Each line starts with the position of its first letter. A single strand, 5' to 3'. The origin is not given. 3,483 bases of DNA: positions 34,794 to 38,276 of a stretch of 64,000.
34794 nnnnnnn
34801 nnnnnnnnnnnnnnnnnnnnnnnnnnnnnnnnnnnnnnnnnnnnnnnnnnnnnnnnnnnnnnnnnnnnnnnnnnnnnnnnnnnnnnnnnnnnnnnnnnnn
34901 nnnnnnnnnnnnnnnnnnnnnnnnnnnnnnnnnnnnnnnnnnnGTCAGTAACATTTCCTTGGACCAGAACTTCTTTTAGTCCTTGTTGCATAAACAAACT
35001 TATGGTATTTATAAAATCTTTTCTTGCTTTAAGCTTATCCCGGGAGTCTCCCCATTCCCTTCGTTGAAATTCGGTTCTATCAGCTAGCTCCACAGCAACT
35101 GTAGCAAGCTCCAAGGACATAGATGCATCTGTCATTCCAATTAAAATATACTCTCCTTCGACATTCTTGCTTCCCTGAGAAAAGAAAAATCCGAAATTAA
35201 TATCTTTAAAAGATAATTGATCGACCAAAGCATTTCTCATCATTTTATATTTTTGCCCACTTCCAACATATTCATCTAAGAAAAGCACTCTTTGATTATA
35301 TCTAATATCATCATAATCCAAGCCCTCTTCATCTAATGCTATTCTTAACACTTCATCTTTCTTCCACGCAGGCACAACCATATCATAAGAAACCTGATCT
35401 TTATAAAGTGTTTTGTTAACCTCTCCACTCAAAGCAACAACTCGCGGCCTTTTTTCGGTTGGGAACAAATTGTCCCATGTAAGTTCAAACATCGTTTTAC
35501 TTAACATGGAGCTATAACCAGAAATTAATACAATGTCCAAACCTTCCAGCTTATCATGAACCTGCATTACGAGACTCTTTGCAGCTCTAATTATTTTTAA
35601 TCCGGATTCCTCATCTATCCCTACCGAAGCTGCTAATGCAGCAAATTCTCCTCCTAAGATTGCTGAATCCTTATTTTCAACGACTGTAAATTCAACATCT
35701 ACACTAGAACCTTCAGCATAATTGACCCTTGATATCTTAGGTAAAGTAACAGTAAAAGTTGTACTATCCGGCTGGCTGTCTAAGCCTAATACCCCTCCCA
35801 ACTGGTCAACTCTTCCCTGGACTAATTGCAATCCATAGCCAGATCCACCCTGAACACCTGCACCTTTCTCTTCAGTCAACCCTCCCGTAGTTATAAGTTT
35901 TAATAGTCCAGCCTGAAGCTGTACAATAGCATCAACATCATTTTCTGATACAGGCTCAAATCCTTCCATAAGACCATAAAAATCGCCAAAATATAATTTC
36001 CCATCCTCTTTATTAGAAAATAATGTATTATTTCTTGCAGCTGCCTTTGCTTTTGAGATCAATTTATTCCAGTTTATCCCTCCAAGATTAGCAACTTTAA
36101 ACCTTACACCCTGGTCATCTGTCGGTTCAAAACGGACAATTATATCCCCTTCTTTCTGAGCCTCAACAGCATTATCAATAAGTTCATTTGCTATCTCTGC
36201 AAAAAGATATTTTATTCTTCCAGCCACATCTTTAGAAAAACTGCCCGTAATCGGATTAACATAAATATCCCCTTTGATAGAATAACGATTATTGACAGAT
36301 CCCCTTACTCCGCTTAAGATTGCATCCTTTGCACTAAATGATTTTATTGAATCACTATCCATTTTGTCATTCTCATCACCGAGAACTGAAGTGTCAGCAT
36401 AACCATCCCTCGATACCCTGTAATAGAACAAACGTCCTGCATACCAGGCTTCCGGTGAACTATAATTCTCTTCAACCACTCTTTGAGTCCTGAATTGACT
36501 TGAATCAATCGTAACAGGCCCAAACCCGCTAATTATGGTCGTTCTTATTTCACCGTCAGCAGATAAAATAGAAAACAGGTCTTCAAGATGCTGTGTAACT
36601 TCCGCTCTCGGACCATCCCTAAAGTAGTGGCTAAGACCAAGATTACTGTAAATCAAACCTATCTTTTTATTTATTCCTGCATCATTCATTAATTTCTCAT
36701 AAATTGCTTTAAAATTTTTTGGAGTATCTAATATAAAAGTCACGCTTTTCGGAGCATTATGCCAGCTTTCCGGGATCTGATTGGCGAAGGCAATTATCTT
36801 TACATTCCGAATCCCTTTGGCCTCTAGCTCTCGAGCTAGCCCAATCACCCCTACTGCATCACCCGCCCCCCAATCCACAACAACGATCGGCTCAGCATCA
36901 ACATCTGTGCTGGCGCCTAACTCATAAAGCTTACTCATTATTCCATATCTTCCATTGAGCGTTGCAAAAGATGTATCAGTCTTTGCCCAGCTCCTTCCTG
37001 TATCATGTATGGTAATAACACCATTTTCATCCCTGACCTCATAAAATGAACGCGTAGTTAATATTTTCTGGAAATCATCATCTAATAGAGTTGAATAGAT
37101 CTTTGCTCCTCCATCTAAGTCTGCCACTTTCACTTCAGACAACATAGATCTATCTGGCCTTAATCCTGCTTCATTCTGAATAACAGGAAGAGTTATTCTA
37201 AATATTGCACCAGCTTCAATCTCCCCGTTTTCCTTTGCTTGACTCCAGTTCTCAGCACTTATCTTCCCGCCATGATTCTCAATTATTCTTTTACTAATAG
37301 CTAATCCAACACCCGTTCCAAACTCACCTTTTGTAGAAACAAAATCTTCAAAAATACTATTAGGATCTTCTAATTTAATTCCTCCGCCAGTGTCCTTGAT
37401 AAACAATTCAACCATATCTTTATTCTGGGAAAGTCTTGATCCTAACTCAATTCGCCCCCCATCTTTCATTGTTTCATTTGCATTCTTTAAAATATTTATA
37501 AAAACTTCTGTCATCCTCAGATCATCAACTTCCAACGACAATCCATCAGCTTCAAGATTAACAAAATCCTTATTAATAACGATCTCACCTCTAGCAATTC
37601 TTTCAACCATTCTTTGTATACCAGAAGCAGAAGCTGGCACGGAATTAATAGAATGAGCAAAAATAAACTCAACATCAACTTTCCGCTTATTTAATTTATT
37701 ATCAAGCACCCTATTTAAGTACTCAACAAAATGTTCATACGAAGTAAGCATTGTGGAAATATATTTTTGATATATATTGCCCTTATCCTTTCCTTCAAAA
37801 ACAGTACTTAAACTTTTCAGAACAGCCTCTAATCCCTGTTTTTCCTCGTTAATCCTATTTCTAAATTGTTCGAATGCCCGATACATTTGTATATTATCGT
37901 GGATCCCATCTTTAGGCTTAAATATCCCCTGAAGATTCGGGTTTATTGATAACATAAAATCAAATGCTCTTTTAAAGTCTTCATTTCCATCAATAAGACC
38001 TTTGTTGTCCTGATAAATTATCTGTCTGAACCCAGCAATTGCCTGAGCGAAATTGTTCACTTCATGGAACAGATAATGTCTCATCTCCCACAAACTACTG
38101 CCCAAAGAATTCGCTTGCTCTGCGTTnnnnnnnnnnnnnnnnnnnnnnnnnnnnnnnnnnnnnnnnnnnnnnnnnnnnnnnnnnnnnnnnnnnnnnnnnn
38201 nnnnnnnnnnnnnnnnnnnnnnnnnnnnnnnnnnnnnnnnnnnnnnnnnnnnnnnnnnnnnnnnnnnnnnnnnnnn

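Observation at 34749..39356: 1535-aa signal-peptide protein with two GHKL ATPase modules and a Rossmann-like middle domain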

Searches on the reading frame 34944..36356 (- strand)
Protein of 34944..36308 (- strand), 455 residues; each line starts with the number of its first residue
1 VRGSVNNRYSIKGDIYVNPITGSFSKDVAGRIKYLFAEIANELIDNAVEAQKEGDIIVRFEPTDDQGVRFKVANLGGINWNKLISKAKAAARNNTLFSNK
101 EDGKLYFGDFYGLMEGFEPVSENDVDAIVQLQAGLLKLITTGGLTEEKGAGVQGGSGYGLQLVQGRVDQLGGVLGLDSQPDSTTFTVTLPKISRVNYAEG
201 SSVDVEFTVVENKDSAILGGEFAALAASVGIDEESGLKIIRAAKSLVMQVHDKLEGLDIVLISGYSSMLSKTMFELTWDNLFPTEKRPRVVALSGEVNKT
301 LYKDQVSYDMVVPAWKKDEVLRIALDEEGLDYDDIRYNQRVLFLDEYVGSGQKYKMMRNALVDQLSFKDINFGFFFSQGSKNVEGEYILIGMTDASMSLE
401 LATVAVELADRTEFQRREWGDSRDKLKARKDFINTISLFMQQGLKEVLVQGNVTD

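Call 49: find_homologous_proteins(query=window:34944-36308:-, max_evalue=0.001)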
Query seq(455 aa): 8000 candidates shared short words with the query, none scored E <= 0.001.

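Call 61: search_protein_representatives(protein=window:35007-36356:-)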
Query: 450 residues. Proteins with E-value up to 0.001 (for the whole library): 35; up to 1e-10: 7; up to 1e-30: 1. The best 35 are listed.
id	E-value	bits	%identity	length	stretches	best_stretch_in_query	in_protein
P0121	7.7e-182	621.6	64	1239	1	2-445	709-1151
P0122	6.3e-30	121.2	66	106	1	347-435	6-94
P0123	7.1e-23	97.9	30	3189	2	255-422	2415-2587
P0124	3.6e-17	79.1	28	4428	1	243-424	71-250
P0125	4.5e-13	65.6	31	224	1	251-422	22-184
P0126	8.6e-13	64.7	34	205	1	249-432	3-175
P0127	5.3e-11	58.8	26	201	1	255-422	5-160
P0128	1.3e-10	57.5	27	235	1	258-444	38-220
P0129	1.8e-10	57.0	27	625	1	255-445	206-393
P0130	9.9e-10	54.6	27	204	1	254-407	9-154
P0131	1.6e-09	54.0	32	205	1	255-428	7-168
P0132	9.7e-09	51.3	29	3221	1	255-431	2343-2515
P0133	3.4e-08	49.6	33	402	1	51-212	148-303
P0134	1.1e-07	47.9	26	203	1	262-411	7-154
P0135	1.5e-06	44.1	50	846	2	166-209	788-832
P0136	1.9e-06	43.8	27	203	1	262-432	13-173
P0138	3.5e-06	42.9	24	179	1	257-413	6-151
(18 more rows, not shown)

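Call 62: search_protein_families(library=pfam, proteins=[P0125, P0126, P0127, P0128, P0130, P0131, P0134, P0136, P0138, P0121], max_evalue=0.01)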
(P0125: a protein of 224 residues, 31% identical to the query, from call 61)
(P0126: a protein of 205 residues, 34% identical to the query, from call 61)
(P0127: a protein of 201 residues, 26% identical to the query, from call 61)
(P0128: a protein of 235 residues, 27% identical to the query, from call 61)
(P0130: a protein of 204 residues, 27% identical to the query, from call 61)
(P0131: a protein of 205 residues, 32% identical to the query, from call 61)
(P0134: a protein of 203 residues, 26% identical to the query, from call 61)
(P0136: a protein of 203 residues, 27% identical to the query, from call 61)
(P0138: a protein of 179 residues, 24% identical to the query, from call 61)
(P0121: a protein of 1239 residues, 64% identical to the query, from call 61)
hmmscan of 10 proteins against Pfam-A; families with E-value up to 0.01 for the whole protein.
P0125 (224 aa): 0 families

P0126 (205 aa): 0 families

P0127 (201 aa): 0 families

P0128 (235 aa): 0 families

P0130 (204 aa): 0 families

P0131 (205 aa): 0 families

P0134 (203 aa): 0 families

P0136 (203 aa): 0 families

P0138 (179 aa): 0 families

P0121 (1239 aa): 3 families
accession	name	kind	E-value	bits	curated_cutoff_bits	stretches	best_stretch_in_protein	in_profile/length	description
PF02518.31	HATPase_c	-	4.7e-42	143.4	26.4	3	320-432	2-109/111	Histidine kinase-, DNA gyrase B-, and HSP90-like ATPase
PF13589.12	HATPase_c_3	-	2.8e-05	24.6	25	0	324-377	3-54/137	Histidine kinase-, DNA gyrase B-, and HSP90-like ATPase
PF14501.12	HATPase_c_5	-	0.0074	16.6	22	0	760-798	7-48/102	GHKL domain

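Call 92: find_encoding_contigs(protein=P0121, flank=5000, max_places=2)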
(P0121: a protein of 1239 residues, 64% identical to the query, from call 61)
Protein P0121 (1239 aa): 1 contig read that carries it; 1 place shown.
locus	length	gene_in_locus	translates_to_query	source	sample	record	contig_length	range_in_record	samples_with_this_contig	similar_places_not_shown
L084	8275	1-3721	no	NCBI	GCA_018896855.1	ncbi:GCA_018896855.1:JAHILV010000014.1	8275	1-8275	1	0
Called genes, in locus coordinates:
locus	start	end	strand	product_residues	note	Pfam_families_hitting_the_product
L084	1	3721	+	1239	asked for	PF02518:HATPase_c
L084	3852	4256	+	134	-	PF00072:Response_reg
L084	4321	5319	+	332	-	PF13606:Ank_3 (faint), PF13857:Ank_5 (faint), PF12796:Ank_2, PF13637:Ank_4, PF12796:Ank_2, PF13637:Ank_4, PF12796:Ank_2, PF13637:Ank_4 (weak), +3 more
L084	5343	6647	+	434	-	PF01773:Nucleos_tra2_N, PF07670:Gate, PF07662:Nucleos_tra2_C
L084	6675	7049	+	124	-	PF02537:CRCB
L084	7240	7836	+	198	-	PF01135:PCMT, PF00398:RrnaAD, PF13847:Methyltransf_31 (faint)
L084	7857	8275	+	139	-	PF00892:EamA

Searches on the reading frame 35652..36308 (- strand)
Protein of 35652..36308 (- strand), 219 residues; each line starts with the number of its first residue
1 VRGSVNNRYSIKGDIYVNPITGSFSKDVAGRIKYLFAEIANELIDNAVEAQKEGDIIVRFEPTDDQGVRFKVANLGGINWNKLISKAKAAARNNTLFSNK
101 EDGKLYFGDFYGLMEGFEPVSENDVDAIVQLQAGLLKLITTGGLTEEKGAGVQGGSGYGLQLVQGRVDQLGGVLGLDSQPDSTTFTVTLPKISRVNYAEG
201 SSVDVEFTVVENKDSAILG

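Call 12: search_protein_families(library=pfam, proteins=[window:35652-36308:-], max_evalue=10)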
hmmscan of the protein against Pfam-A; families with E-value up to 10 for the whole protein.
seq(219 aa): 2 families
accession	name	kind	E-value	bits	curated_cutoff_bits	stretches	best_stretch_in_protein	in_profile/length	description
PF02518.31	HATPase_c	-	6.3e-10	39.9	26.4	1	37-191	7-109/111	Histidine kinase-, DNA gyrase B-, and HSP90-like ATPase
PF14501.12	HATPase_c_5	-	0.068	13.5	22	1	37-74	7-47/102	GHKL domain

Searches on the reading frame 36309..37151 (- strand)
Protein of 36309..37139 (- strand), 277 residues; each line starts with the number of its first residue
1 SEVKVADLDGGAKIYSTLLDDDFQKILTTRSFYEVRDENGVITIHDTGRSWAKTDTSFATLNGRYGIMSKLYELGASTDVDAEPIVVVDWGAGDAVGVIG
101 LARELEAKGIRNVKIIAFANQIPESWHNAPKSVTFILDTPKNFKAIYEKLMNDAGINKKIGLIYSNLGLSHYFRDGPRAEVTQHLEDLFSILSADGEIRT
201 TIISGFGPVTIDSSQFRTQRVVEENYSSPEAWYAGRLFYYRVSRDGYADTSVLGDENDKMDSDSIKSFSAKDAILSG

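Call 12: search_protein_families(library=pfam, proteins=[window:36309-37139:-], max_evalue=10)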
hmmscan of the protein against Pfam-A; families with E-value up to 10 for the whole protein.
seq(277 aa): 0 families

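Call 14: search_protein_families(library=ncbifam, proteins=[window:36309-37139:-], max_evalue=10)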
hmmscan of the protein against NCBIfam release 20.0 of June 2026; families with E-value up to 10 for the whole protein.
seq(277 aa): 0 families

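Call 23: search_solved_structures(query=window:36309-37139:-, max_evalue=10, show_alignments=2)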
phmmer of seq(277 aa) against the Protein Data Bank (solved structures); distinct sequences matched with E-value up to 10: 5.
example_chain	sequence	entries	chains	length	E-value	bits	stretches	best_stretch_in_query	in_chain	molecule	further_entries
5tuc_A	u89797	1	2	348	0.23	13.7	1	13-71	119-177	Sus TBC1D15 GAP Domain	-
5tub_A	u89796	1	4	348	0.4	12.9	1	13-72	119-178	Shark TBC1D15 GTPase-activating Protein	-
5wwl_M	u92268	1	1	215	0.47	12.7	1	102-148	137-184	Centromere protein mis12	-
6c3a_A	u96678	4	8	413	0.66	12.2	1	27-87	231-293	Uncharacterized protein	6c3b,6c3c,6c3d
3kl9_A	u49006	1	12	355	1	11.6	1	168-218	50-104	Glutamyl aminopeptidase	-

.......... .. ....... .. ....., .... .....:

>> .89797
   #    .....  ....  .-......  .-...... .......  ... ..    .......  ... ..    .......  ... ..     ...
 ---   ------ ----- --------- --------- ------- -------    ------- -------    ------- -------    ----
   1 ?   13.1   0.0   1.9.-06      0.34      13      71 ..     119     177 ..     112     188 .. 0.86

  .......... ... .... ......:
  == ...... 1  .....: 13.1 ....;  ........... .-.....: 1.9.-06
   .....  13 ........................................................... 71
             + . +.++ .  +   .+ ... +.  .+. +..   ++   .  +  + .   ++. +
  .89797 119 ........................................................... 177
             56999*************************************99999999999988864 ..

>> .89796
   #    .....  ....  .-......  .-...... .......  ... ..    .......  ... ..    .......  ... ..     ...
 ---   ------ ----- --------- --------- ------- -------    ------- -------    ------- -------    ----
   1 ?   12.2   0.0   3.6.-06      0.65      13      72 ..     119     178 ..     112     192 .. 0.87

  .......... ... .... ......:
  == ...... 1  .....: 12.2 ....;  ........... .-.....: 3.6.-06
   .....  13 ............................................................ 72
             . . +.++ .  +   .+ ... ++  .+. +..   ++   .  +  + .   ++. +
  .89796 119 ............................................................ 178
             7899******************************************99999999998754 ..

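Call 43: search_solved_structures(query=A2, max_evalue=10, show_alignments=2)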
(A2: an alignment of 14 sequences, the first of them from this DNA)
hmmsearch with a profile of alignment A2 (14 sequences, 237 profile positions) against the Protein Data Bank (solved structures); distinct sequences matched with E-value up to 10: 29.
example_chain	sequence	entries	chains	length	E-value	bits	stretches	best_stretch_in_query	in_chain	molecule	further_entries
6b39_A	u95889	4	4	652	0.00093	22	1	75-113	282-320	AprA Methyltransferase 1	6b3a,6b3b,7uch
4r6w_A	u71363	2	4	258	0.0032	20.2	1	137-213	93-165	Phosphoethanolamine N-methyltransferase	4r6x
3uj6_A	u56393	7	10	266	0.0037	20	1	137-213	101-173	Phosphoethanolamine N-methyltransferase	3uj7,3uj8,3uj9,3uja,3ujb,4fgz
3ujd_A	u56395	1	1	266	0.0037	20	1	137-213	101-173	Phosphoethanolamine N-methyltransferase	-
5dly_A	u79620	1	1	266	0.063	16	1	84-164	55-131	plantazolicin methyltransferase BamL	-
5dm0_A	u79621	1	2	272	0.065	15.9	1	84-164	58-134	plantazolicin methyltransferase BamL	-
4kvz_A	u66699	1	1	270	0.065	15.9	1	84-164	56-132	BamL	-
3ujc_A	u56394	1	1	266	0.085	15.5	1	137-213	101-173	Phosphoethanolamine N-methyltransferase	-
8d8j_0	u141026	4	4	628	0.1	15.3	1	68-111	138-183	Probable S-adenosyl-L-methionine-dependent RNA methyltransferase RSM22, mitochondrial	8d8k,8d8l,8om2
5dm2_A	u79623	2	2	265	0.13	14.9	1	84-114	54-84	Methyltransferase domain family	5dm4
5dm1_A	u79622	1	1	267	0.13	14.9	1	84-114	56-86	Methyltransferase domain family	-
4kwc_A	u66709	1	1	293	0.16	14.6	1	84-153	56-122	BpumL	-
4mwz_A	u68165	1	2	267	0.19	14.4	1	142-205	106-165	Phosphoethanolamine N-methyltransferase, putative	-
9un4_A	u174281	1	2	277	0.2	14.3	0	158-201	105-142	Juvenile hormone acid O-methyltransferase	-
4iv0_A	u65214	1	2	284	0.25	14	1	142-205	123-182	Phosphoethanolamine N-methyltransferase, putative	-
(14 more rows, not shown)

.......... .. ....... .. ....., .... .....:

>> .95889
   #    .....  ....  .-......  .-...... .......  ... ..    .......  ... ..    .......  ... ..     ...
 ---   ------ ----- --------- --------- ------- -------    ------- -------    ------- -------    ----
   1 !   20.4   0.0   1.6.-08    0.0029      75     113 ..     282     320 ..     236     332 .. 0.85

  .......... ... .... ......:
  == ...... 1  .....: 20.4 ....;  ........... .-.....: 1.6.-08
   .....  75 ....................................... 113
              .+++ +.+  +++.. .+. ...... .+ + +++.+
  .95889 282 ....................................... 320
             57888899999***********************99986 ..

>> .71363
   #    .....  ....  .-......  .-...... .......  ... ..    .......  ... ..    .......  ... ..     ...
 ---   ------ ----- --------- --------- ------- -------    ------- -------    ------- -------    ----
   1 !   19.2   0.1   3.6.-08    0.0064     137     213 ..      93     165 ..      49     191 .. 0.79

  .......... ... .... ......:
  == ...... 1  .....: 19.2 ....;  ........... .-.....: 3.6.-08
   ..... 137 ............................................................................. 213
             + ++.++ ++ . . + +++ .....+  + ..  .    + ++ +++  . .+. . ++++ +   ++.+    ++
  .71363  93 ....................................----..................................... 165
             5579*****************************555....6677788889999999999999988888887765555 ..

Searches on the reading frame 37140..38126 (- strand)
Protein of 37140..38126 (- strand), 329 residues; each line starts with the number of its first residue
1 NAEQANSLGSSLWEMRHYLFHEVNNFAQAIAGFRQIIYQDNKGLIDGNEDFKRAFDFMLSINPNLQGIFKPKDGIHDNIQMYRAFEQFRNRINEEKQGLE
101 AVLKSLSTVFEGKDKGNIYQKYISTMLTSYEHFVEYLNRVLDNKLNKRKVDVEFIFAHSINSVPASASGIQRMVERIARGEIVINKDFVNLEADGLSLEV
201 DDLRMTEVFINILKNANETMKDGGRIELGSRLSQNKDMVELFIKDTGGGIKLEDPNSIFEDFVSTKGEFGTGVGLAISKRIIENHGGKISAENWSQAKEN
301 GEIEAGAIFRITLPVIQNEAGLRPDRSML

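Call 12: search_protein_families(library=pfam, proteins=[window:37140-38126:-], max_evalue=10)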
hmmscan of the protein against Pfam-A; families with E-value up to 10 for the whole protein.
seq(329 aa): 2 families
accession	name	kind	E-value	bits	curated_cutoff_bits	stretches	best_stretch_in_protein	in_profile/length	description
PF02518.31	HATPase_c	-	2.5e-18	67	26.4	1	201-315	2-109/111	Histidine kinase-, DNA gyrase B-, and HSP90-like ATPase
PF17111.11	PigL_N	-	0.026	14.4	27.2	1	75-113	24-62/209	Pigment biosynthesis cluster protein PigL N-terminal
